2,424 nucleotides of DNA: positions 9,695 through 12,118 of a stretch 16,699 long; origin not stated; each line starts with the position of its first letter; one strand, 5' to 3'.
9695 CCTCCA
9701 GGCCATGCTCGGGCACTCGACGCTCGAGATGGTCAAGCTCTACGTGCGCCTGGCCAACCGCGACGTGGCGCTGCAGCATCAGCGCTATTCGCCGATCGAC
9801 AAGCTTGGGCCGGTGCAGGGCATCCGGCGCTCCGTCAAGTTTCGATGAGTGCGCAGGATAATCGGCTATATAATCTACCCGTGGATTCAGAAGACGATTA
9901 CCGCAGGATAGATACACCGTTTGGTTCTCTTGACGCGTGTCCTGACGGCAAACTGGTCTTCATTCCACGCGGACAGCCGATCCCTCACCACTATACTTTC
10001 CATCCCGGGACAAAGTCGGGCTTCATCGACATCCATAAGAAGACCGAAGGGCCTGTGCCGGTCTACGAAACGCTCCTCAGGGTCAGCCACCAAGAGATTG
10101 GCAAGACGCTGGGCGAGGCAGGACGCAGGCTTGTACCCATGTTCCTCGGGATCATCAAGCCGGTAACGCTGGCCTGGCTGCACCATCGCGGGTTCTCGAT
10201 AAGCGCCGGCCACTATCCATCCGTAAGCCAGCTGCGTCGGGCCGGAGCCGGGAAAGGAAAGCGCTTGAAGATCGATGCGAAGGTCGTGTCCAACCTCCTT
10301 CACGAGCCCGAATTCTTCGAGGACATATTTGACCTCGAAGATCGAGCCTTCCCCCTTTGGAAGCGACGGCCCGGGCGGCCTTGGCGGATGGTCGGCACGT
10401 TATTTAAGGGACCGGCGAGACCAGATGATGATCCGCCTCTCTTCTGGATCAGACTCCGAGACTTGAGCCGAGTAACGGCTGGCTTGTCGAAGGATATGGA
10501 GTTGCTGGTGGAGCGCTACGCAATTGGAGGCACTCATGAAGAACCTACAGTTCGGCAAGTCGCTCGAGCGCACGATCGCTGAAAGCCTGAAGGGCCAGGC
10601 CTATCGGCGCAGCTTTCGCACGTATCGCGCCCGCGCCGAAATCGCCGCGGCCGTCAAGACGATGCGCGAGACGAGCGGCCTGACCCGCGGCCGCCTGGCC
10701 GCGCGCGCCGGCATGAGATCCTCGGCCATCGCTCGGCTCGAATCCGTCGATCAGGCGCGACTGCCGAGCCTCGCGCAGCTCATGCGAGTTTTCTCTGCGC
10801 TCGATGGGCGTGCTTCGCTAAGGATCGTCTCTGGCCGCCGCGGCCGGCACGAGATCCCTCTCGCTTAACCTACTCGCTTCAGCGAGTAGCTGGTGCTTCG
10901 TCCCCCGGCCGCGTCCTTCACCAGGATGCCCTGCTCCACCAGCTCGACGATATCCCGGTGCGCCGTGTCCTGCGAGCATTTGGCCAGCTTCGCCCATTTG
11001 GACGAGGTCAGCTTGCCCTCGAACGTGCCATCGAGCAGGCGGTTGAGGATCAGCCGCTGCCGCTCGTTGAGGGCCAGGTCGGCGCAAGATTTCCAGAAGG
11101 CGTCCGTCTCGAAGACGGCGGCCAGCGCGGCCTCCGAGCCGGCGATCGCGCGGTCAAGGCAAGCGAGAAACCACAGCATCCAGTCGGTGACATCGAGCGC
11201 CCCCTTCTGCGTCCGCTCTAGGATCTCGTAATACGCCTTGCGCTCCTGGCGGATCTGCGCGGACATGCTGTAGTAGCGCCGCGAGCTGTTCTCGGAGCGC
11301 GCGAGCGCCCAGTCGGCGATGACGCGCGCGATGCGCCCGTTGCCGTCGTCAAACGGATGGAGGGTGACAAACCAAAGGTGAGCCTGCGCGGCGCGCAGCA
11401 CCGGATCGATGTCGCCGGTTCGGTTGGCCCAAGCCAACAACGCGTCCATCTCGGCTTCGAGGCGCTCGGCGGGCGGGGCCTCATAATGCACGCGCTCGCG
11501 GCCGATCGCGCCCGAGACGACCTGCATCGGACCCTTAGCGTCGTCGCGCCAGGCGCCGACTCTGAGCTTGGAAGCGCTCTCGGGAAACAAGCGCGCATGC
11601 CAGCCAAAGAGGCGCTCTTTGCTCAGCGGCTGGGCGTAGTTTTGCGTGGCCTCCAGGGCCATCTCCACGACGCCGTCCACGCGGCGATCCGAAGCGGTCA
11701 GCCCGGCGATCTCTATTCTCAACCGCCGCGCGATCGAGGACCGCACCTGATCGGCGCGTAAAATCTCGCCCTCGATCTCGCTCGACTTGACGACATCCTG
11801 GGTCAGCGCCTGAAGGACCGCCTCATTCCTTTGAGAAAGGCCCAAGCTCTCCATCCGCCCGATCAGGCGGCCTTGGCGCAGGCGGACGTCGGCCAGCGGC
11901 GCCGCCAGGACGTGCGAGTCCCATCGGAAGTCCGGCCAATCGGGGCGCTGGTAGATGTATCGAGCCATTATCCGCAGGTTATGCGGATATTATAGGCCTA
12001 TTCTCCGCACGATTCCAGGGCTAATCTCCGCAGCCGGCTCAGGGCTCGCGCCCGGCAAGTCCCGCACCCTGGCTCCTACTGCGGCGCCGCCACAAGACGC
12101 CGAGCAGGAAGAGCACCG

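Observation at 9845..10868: Unknown 245-aa protein translationally coupled (ATGA) to the integrase and followed by an overlapping XRE regulator, in a low-GC patch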

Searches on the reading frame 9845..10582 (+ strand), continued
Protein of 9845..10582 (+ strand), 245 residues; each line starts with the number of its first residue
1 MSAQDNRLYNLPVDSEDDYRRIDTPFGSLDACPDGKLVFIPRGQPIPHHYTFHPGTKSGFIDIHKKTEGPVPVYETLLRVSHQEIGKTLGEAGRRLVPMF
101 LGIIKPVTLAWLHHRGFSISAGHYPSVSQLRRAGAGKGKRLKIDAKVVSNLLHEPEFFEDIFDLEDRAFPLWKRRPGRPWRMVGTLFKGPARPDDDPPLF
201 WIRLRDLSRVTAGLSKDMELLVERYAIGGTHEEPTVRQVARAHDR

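Call 71: list_cluster_members(proteins=[P0003, P0004, P0005, P0006, P0007, P0008, P0009, P0010, P0016, P0018])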
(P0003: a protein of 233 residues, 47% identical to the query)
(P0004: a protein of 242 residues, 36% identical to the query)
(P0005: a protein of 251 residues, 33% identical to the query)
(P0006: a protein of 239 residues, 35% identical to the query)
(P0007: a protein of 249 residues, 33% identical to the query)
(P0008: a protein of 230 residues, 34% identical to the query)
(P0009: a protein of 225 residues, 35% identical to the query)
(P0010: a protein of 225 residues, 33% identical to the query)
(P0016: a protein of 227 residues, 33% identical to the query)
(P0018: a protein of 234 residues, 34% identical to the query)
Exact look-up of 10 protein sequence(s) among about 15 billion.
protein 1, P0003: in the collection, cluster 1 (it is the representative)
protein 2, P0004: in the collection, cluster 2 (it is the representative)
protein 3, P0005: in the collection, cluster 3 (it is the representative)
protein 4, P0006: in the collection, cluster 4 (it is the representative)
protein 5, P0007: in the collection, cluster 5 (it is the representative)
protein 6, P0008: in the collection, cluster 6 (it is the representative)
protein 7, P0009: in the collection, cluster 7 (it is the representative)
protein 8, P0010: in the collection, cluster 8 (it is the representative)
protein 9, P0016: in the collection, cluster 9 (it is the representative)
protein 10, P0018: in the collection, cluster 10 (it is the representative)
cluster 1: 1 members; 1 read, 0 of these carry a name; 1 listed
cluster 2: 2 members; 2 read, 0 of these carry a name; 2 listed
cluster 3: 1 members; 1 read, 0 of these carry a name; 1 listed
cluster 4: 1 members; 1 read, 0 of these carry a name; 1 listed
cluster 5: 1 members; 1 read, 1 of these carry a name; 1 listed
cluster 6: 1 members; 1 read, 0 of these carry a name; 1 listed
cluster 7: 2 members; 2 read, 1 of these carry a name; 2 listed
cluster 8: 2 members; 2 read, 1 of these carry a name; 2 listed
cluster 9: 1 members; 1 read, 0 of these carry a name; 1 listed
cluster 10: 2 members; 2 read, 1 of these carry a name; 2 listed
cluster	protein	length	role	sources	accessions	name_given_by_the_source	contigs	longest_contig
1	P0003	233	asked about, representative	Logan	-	-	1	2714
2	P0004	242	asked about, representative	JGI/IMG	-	-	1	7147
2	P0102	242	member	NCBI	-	-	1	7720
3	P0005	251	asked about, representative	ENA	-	-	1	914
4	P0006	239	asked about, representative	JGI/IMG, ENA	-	-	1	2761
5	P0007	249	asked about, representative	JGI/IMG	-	hypothetical protein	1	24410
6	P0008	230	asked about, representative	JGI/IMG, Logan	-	-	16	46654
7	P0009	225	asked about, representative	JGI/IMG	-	hypothetical protein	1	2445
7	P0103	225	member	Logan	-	-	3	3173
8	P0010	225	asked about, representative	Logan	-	-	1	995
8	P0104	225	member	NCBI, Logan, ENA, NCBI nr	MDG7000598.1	MAG: hypothetical protein JRN15_16000 [Nitrososphaerota archaeon] | hypothetical protein [Nitrososphaerota archaeon]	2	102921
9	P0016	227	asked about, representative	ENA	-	-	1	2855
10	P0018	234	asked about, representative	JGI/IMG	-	hypothetical protein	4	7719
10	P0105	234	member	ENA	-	-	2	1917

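Call 72: find_encoding_contigs(protein=P0008, flank=8000, max_places=6)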
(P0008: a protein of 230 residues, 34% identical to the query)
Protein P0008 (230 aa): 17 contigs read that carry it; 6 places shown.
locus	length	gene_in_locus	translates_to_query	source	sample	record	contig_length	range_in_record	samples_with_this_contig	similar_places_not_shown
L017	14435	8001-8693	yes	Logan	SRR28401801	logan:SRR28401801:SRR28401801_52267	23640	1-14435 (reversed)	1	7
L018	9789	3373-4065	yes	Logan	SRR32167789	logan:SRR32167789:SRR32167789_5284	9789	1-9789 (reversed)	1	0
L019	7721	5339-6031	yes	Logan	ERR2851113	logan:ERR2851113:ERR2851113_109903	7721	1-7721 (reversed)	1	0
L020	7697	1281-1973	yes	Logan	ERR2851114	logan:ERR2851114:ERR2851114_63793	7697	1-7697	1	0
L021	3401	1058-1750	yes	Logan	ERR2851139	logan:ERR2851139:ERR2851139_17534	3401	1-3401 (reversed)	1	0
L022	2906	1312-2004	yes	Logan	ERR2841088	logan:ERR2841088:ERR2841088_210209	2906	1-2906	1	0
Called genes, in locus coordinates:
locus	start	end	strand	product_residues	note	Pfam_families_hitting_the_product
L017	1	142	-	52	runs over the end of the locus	-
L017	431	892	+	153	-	-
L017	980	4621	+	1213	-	PF13289:SIR2_2, PF13212:DUF4020 (weak)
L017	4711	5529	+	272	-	-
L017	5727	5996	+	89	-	PF01527:HTH_Tnp_1, PF13384:HTH_23, PF13518:HTH_28 (weak)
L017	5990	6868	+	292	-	PF13276:HTH_21, PF00665:rve, PF13683:rve_3, PF13333:rve_2 (weak)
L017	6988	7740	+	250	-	-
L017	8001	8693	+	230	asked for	-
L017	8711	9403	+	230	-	-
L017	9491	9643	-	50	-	-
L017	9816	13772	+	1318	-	-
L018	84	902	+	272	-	-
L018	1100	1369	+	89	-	PF01527:HTH_Tnp_1, PF13384:HTH_23, PF13518:HTH_28 (weak)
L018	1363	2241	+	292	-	PF13276:HTH_21, PF00665:rve, PF13683:rve_3, PF13333:rve_2 (weak)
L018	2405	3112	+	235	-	-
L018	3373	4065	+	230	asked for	-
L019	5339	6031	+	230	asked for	-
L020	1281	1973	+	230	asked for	-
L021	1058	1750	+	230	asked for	-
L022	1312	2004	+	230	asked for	-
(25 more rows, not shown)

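Call 73: find_encoding_contigs(protein=P0007, flank=8000, max_places=3)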
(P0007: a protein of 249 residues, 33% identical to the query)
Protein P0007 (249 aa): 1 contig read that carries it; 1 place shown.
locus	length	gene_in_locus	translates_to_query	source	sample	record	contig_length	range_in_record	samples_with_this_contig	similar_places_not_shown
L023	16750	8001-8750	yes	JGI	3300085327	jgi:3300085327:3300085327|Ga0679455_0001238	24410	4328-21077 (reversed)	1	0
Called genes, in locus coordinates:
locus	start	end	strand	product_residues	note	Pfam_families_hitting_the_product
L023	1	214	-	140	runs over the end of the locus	PF01381:HTH_3, PF13560:HTH_31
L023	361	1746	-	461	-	-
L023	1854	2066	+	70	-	-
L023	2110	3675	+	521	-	PF00239:Resolvase, PF07508:Recombinase, PF13408:Zn_ribbon_recom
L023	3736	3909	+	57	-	-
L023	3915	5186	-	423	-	PF04326:SLFN_AlbA_2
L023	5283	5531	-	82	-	-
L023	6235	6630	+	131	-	-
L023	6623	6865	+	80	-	-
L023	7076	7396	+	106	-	-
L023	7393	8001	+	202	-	-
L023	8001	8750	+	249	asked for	-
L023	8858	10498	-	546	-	PF00580:UvrD-helicase (weak), PF13245:AAA_19, PF13604:AAA_30 (faint), PF00580:UvrD-helicase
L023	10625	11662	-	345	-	PF00069:Pkinase, PF07714:PK_Tyr_Ser-Thr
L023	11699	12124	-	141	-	-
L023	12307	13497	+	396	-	PF10412:TrwB_AAD_bind, PF13191:AAA_16 (faint), PF13401:AAA_22 (faint)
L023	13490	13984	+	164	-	-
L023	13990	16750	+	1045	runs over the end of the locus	PF02534:T4SS-DNA_transf (faint), PF01935:DUF87 (faint), PF10412:TrwB_AAD_bind (faint)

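Call 77: find_related_loci(query=A3, collection=metagenome_contigs, flank=6000)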
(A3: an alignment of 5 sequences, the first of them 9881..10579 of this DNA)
Query A3 (233 aa) in metagenome_contigs; peptide patterns used: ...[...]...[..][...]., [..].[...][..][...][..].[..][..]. (x = any residue, [..] = any of these).
139 stretches matched a pattern; 58 encode a relative of the query (tblastn E <= 1e-3); 58 distinct loci.
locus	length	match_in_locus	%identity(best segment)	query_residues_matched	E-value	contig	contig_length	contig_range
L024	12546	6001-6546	32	20-204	2e-26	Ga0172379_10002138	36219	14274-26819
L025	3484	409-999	33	23-219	9e-25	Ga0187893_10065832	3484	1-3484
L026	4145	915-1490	33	24-215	9e-24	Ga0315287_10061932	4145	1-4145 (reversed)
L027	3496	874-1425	34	37-219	1e-23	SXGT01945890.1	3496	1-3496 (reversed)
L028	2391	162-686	33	19-197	5e-23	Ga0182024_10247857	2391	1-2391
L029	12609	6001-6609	31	8-215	8e-23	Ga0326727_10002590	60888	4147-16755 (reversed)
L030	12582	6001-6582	33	21-215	1e-22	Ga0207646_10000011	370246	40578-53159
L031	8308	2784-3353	32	22-215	4e-22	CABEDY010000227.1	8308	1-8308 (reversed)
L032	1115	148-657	34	24-197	2e-22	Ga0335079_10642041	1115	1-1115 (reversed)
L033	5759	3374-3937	30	24-215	9e-22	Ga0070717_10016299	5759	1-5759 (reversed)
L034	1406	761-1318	30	24-215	5e-21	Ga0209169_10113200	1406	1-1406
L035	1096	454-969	31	22-197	4e-21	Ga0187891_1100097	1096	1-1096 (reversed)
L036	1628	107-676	30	22-215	2e-20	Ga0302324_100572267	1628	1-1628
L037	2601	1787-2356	30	22-215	2e-20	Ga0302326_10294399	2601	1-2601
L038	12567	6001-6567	32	24-215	2e-20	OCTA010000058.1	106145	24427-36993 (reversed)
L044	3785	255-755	33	24-197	6e-18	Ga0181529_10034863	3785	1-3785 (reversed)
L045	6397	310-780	34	37-197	1e-17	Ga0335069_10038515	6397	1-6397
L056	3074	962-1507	32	19-195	4e-16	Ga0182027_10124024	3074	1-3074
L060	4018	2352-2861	33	24-197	2e-15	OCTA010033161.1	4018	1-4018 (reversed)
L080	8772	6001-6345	31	24-135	2e-6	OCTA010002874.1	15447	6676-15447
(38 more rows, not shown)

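Call 80: search_protein_families(library=pfam, proteins=[L044:864-1913:+, L056:1612-2769:+, L045:929-1966:+, L025:1078-2403:+, L080:6594-8345:+, L029:6664-7347:-, L060:1258-2220:+, L044:1983-3413:-, L028:800-1591:-, L017:8711-9403:+], max_evalue=0.01)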
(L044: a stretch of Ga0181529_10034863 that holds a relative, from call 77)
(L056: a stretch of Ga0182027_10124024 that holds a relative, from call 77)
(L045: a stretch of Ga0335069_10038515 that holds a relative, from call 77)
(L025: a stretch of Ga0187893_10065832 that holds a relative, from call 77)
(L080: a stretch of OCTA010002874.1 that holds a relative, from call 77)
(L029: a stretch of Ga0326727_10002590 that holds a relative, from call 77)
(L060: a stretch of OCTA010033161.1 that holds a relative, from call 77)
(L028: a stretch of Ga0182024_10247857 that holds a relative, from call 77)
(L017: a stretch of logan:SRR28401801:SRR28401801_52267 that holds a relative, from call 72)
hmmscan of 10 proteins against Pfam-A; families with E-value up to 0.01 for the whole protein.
L044:864-1913:+ (349 aa): 0 families

L056:1612-2769:+ (385 aa): 0 families

L045:929-1966:+ (345 aa): 1 family
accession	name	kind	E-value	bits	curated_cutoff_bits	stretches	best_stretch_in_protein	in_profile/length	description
PF13289.12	SIR2_2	-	3.6e-05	24.3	24.5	1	155-206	2-53/141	SIR2-like domain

L025:1078-2403:+ (441 aa): 0 families

L080:6594-8345:+ (583 aa): 1 family
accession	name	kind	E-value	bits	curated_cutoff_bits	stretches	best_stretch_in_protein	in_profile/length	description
PF02810.21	SEC-C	-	1e-08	35.3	20.4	1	51-68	1-18/19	SEC-C motif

L029:6664-7347:- (227 aa): 0 families

L060:1258-2220:+ (320 aa): 1 family
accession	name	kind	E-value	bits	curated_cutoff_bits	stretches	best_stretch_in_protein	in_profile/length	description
PF14022.11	DUF4238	-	2.2e-21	76.9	27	1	14-289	2-278/281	Protein of unknown function (DUF4238)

L044:1983-3413:- (476 aa): 0 families

L028:800-1591:- (263 aa): 1 family
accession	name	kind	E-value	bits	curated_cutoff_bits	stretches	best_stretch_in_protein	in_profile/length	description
PF13365.12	Trypsin_2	-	6.9e-13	50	27.6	1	54-198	1-135/144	Trypsin-like peptidase domain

L017:8711-9403:+ (230 aa): 0 families

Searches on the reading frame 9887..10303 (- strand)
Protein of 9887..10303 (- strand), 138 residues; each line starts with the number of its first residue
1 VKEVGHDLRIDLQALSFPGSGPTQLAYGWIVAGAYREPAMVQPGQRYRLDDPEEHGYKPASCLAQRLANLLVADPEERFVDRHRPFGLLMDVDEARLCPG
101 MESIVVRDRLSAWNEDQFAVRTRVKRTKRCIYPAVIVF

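Call 8: search_protein_families(library=pfam, proteins=[window:9887-10303:-], max_evalue=1)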
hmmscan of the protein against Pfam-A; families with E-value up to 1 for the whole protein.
window:9887-10303:- (138 aa): 0 families

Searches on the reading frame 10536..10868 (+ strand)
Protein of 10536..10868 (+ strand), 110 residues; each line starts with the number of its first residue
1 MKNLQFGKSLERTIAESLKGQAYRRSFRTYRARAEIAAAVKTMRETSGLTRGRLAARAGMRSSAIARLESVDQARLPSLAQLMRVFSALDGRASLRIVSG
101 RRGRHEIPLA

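Call 8: search_protein_families(library=pfam, proteins=[window:10536-10868:+], max_evalue=1)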
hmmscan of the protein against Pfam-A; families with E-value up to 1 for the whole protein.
window:10536-10868:+ (110 aa): 4 families
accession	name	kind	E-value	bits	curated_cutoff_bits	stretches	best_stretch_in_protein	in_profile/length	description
PF13744.12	HTH_37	-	8.9e-06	25.9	27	1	31-97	14-79/80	Helix-turn-helix domain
PF13560.12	HTH_31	-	3.9e-05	24.3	27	1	36-88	2-56/64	Helix-turn-helix domain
PF01381.28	HTH_3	-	0.00083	19.8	23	1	41-89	2-48/55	Helix-turn-helix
PF13413.12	HTH_25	-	0.0029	17.8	24.6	1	42-79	4-41/62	Helix-turn-helix domain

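Call 9: search_protein_families(library=phrogs, proteins=[window:10536-10868:+], max_evalue=1)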
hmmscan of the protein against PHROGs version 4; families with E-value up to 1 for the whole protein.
window:10536-10868:+ (110 aa): 14 families
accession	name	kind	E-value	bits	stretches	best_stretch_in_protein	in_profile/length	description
phrog_1373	-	transcription regulation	5.5e-09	37.2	1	25-101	57-127/166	transcriptional regulator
phrog_2339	-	DNA, RNA and nucleotide metabolism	2.1e-05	25.4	1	29-98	19-87/98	HTH DNA binding protein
phrog_5823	-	transcription regulation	0.00043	20.5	1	34-86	5-59/404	transcriptional regulator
phrog_24325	-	transcription regulation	0.0029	19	1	35-89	52-105/133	transcriptional regulator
phrog_11553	-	unknown function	0.0071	16.7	1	36-100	36-95/278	-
phrog_7950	-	transcription regulation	0.0078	17.3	1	40-76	12-49/68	transcriptional repressor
phrog_7241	-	transcription regulation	0.015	16.3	1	38-82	64-109/122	transcriptional regulator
phrog_7669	-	unknown function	0.04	15.1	1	32-88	8-64/105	-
phrog_8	-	transcription regulation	0.063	13.7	1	35-86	161-208/346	transcriptional regulator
phrog_9908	-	DNA, RNA and nucleotide metabolism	0.093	12.9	1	33-96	11-75/282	DNA binding protein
phrog_2328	-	transcription regulation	0.16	12.8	1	32-70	12-50/128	transcriptional repressor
phrog_310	-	integration and excision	0.17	11.6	1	29-105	106-183/696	transposase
phrog_147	-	transcription regulation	0.27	12.6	1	35-86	4-54/100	transcriptional regulator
phrog_4836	-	transcription regulation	0.28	11.7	1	34-83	74-121/194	CII-like regulator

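Call 10: search_protein_families(library=ncbifam, proteins=[window:10536-10868:+], max_evalue=1)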
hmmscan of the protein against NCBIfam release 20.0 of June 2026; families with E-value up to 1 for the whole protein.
window:10536-10868:+ (110 aa): 9 families
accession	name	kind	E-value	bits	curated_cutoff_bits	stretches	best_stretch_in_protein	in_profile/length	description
TIGR03070.1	couple_hipB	subfamily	2.9e-06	27.1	71.65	1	35-89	2-54/58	type II toxin-antitoxin system Y4mF family antitoxin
TIGR03830.1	CxxCG_CxxCG_HTH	subfamily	0.00028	20.7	61.8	1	27-87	57-117/127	type II TA system antitoxin MqsA family protein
NF006015.0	PRK08154.1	subfamily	0.0039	16.4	204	1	33-91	28-84/314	anaerobic benzoate catabolism transcriptional regulator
TIGR00270.2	TIGR00270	equivalog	0.0042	16.9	110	1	30-71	70-111/159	multiprotein bridging factor aMBF1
NF007271.0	PRK09726.1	equivalog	0.005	16.8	79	1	34-89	11-64/88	type II toxin-antitoxin system antitoxin HipB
NF041951.1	phage_RstR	subfamily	0.0061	16.8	80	1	36-89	3-54/108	RstR family transcriptional repressor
NF007408.0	PRK09943.1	equivalog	0.021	14.4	211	1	40-86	12-59/185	HTH-type transcriptional regulator PuuR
TIGR02612.1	mob_myst_A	hypoth_equivalog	0.025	14.5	122.6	1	39-90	29-80/150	mobile mystery protein A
NF010499.0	PRK13918.1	equivalog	0.026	14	274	1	30-81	152-202/205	CRP/FNR family transcriptional regulator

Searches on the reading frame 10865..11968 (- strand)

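Call 8: search_protein_families(library=pfam, proteins=[window:10865-11968:-], max_evalue=1)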
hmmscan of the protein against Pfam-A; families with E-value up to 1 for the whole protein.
window:10865-11968:- (367 aa): 6 families
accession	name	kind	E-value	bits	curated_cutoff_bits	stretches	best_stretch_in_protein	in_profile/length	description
PF13776.11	DUF4172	-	4.6e-33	113.8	25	1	4-85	1-82/82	Domain of unknown function (DUF4172)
PF02661.23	Fic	-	9.3e-19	68.5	24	1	114-222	1-93/93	Fic/DOC family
PF25213.1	HVO_A0261_N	-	0.00086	19.6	35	1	311-354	16-59/86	HVO_A0261 N-terminal domain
PF08220.18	HTH_DeoR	-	0.003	17.7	21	1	317-352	12-47/57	DeoR-like helix-turn-helix domain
PF22168.2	DIP2311-like_C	-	0.008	16.9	27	1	318-364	18-63/63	Transcriptional regulator DIP2311-like, C-terminal domain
PF08448.16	PAS_4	-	0.18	12.5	23.1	0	167-217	49-99/110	PAS fold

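Call 9: search_protein_families(library=phrogs, proteins=[window:10865-11968:-], max_evalue=1)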
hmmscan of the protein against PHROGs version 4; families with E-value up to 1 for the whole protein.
window:10865-11968:- (367 aa): 7 families
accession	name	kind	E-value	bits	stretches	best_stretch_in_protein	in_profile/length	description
phrog_5978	-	unknown function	8.7e-74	249.8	1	3-364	4-356/364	-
phrog_11900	-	unknown function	2.6e-08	34.6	1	61-221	20-174/230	-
phrog_13548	-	unknown function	1.9e-07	31.5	1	174-265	173-263/379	-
phrog_23170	-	unknown function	3.8e-05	24.4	1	180-252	101-171/191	-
phrog_13105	-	unknown function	0.074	13.6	1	301-363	4-62/239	-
phrog_12747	-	unknown function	0.077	13.5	1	165-218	97-152/211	-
phrog_11266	-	unknown function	0.28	12.4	0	233-261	54-81/105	-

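Call 10: search_protein_families(library=ncbifam, proteins=[window:10865-11968:-], max_evalue=1)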
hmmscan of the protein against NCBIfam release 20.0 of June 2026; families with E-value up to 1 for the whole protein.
window:10865-11968:- (367 aa): 5 families
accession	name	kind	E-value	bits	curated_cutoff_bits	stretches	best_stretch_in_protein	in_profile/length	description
NF046030.1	ProtAdlyltaseSoFic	equivalog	2.3e-13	49.8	550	1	180-353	169-339/361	protein adenylyltransferase Fic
NF041381.1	XopAC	subfamily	1.9e-11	43.4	450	1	68-224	261-413/451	XopAC/AvrAC family type III secretion system effector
TIGR02613.1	mob_myst_B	hypoth_equivalog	1.5e-06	28.3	124.4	1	187-254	106-174/186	mobile mystery protein B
NF033530.1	lasso_PqqD_Strm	exception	0.037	14.2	70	1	299-346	25-71/78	lasso peptide biosynthesis PqqD family chaperone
NF053606.1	Sta1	subfamily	0.18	11.9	80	0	300-352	18-67/100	Sta1 family transcriptional regulator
